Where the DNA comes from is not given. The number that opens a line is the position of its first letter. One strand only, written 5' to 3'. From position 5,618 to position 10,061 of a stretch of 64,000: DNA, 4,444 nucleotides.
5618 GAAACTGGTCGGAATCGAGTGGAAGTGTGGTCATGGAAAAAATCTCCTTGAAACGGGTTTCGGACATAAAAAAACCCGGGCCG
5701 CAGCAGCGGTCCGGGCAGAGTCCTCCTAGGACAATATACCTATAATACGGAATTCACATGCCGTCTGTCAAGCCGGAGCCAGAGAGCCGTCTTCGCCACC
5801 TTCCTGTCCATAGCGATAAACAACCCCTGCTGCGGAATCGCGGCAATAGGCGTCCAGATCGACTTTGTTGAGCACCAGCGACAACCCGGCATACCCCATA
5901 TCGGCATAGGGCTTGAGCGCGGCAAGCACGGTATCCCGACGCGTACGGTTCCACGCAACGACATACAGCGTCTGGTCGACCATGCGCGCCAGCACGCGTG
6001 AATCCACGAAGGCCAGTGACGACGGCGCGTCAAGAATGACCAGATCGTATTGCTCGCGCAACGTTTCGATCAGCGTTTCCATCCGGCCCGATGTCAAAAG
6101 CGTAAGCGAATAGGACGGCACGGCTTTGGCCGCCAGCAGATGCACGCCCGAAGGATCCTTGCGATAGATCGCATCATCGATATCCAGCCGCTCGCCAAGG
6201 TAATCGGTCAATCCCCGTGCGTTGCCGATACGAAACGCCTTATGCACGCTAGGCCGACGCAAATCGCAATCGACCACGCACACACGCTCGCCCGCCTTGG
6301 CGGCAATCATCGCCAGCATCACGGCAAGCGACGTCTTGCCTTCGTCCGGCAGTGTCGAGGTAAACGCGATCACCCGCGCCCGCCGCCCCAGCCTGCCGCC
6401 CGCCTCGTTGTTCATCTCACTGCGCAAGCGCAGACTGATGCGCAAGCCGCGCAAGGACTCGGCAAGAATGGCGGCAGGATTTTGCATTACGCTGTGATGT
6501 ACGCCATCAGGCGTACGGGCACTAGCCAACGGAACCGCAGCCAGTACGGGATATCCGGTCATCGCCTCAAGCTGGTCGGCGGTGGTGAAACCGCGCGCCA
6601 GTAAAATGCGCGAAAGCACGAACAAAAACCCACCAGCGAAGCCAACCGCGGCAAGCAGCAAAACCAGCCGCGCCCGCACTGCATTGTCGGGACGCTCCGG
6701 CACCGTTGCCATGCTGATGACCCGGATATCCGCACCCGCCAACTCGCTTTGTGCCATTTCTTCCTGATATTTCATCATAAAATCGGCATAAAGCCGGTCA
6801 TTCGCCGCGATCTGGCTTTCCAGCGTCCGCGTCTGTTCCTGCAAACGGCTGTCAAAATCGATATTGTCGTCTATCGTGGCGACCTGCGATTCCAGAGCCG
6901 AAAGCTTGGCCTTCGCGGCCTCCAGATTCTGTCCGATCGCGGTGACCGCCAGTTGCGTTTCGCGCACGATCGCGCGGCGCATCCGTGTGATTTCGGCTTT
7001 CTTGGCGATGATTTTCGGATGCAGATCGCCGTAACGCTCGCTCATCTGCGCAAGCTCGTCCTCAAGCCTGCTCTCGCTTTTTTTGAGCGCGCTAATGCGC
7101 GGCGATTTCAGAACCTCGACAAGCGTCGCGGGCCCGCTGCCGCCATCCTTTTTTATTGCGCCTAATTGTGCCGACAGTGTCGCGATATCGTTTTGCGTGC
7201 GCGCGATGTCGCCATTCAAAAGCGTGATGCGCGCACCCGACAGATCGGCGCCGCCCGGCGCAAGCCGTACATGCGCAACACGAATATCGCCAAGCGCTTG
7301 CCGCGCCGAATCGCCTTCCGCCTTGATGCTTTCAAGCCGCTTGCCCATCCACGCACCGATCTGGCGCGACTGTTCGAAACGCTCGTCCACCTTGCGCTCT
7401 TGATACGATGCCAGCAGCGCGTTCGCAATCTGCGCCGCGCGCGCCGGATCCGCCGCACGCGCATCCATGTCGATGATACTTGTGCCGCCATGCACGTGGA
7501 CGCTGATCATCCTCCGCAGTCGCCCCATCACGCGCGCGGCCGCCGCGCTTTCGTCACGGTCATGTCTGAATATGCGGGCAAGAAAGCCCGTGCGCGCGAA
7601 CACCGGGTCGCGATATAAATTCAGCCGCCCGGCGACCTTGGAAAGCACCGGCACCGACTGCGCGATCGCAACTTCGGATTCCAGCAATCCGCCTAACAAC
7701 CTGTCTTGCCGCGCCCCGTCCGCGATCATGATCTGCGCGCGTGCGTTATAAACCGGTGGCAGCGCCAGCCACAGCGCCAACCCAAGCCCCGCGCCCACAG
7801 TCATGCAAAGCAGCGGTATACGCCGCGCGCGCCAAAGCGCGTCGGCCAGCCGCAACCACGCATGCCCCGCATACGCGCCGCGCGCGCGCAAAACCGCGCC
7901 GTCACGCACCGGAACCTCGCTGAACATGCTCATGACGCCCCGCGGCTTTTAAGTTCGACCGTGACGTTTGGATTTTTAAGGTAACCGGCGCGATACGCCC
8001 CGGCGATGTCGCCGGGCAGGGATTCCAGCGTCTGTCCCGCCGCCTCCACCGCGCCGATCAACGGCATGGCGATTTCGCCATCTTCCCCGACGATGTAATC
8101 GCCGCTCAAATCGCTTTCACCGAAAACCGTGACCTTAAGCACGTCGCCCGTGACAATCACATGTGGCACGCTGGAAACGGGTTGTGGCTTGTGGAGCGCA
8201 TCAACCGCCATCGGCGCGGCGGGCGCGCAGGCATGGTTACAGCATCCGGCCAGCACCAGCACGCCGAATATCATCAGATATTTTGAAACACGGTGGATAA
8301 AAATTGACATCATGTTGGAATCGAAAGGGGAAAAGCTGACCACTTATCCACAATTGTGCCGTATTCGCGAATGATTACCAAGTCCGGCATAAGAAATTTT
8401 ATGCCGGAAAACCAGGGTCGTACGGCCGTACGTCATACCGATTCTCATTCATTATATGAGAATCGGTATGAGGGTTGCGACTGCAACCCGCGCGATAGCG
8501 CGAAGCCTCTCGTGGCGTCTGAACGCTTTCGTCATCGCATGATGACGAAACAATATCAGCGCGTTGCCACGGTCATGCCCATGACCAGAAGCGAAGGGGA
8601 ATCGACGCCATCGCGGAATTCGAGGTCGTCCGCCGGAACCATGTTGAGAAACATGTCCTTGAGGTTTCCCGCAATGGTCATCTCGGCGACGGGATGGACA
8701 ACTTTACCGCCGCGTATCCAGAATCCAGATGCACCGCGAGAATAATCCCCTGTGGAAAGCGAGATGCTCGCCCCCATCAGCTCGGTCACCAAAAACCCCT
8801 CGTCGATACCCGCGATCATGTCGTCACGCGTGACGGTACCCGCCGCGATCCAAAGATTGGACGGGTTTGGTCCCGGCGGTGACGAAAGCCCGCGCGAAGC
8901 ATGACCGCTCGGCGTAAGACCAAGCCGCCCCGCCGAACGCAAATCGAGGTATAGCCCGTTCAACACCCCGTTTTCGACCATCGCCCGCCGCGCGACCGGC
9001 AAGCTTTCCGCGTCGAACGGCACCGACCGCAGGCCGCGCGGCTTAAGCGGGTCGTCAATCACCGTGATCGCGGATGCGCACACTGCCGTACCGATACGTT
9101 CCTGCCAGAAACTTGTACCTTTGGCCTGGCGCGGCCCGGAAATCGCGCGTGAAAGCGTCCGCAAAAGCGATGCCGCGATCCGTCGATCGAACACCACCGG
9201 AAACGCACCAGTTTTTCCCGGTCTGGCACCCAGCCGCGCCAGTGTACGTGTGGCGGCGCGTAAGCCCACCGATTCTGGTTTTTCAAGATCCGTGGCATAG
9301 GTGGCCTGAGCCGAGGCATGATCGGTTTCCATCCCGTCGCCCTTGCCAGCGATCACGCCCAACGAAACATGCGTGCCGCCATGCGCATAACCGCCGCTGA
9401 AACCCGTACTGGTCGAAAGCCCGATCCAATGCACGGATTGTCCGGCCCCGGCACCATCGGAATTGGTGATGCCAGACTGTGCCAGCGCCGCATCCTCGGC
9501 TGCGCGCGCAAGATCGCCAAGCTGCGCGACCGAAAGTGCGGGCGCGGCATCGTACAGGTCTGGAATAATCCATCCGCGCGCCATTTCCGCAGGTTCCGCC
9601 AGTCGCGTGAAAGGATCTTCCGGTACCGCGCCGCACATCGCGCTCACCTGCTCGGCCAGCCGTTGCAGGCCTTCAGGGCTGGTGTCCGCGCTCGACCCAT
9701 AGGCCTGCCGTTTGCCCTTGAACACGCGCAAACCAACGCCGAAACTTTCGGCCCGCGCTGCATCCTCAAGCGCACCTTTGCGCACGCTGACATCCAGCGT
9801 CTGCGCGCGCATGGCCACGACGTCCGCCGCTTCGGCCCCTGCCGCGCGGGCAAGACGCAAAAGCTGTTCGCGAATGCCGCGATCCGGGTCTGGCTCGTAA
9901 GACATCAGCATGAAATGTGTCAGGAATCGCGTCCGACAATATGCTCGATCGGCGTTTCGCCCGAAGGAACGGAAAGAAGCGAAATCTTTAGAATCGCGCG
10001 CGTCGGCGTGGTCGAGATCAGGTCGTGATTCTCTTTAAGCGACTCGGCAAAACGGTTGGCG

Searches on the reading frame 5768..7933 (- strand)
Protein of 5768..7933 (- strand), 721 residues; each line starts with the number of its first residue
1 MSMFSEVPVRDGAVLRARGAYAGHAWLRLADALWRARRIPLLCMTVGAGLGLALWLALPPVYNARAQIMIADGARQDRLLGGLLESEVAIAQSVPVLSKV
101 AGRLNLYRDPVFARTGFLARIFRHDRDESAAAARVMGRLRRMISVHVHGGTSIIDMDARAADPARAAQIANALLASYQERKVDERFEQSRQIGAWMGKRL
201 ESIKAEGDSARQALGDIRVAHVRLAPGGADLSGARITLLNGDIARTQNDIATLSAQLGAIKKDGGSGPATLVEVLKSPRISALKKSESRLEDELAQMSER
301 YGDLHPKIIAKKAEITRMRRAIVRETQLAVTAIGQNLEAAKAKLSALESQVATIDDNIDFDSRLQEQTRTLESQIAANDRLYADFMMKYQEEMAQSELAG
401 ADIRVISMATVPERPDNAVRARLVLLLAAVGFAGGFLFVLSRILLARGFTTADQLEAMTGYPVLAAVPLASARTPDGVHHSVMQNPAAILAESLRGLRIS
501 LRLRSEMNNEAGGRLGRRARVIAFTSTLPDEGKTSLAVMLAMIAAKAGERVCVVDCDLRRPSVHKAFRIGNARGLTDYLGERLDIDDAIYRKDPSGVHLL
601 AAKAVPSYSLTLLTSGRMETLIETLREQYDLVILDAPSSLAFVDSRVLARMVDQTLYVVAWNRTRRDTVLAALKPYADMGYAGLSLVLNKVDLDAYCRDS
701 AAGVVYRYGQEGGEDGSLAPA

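Call 26: search_protein_families(library=pfam, proteins=[window:5768-7933:-], max_evalue=0.00001)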
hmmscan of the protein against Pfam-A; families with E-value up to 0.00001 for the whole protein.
window:5768-7933:- (721 aa): 4 families
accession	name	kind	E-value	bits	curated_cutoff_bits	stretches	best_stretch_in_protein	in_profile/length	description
PF13614.12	AAA_31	-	8e-10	39.4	27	1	520-648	2-137/177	AAA domain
PF01656.29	CbiA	-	7.7e-07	29.6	25.4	1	522-632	1-72/125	CobQ/CobB/MinD/ParA nucleotide binding domain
PF13807.11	GNVR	-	6.7e-06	26.4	27.7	0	367-442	5-80/82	G-rich domain on putative tyrosine kinase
PF02706.20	Wzz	-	8.6e-06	26.4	25.5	0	28-100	7-87/91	Chain length determinant protein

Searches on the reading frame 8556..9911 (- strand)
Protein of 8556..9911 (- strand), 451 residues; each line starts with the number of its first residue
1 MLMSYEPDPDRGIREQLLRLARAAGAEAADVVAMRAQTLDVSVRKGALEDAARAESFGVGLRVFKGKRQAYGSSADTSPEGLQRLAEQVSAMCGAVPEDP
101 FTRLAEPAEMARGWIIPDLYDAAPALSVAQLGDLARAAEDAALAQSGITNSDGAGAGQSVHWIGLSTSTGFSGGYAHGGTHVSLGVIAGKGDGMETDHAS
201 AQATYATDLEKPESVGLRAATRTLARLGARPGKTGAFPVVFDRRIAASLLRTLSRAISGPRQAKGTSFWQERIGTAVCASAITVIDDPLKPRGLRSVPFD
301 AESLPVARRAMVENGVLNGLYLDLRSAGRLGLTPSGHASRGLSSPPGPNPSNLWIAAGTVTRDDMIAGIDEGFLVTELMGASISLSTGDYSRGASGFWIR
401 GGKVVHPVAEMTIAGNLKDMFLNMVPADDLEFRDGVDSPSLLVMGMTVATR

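Call 26: search_protein_families(library=pfam, proteins=[window:8556-9911:-], max_evalue=0.00001)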
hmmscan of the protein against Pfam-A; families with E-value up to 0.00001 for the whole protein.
window:8556-9911:- (451 aa): 3 families
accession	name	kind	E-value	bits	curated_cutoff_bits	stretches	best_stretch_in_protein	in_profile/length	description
PF19289.4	PmbA_TldD_3rd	-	1.9e-66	223.9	22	1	234-449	1-219/220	PmbA/TldA metallopeptidase C-terminal domain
PF01523.21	PmbA_TldD_1st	-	7.1e-15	55.4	20.9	1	29-92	1-64/65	PmbA/TldA metallopeptidase domain 1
PF19290.4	PmbA_TldD_2nd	-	6.4e-09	36.7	20.9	1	125-227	5-109/109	PmbA/TldA metallopeptidase central domain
